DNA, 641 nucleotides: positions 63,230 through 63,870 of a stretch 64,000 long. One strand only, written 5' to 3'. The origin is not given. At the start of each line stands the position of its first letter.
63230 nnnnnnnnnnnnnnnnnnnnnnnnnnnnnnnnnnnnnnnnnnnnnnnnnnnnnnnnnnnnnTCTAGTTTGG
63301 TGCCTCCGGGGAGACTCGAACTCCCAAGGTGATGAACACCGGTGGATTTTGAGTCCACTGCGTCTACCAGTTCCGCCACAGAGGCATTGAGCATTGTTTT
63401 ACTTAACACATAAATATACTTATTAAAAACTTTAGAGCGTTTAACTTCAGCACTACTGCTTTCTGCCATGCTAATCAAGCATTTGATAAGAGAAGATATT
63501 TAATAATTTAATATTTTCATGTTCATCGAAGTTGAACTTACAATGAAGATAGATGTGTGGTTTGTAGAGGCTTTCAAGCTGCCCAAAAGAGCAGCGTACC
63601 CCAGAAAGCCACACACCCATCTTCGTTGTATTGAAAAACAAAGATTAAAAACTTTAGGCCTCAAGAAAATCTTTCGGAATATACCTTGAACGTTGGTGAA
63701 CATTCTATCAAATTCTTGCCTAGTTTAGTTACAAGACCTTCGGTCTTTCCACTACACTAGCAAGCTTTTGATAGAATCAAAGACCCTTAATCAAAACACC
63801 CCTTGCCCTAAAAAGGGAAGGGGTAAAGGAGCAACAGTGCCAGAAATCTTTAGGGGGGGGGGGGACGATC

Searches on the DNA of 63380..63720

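Call 20: search_rna_families(source=window, start=63380, end=63720, threshold=evalue, max_evalue=10)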
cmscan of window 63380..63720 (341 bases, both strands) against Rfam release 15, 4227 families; matches with E-value up to 10: 4.
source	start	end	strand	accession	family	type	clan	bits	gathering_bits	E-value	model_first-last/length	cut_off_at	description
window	63446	63523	-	RF01583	snoR01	Gene; snRNA; snoRNA; CD-box;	-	22.5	55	4.1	1-83/83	no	small nucleolar RNA snoR01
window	63545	63624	-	RF00385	IBV_D-RNA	Cis-reg;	-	20.3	35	0.029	1-42/42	no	Infectious bronchitis virus D-RNA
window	63535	63636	+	RF04210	MIR8643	Gene; miRNA;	-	14.9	135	2.9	1-150/150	no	MIR8643 microRNA precursor family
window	63380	63482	-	RF03338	MIR4416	Gene; miRNA;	-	12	70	7.1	1-105/147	3'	MIR4416 microRNA precursor family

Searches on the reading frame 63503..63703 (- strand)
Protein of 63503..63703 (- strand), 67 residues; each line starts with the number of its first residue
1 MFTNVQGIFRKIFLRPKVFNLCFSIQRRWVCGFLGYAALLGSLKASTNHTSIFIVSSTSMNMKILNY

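Call 47: find_homologous_proteins(query=window:63503-63703:-, region=22-67, max_evalue=10)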
Query window:63503-63703:-, residues 22-67: no candidate shares three 5-residue words with the query. No homologue found.
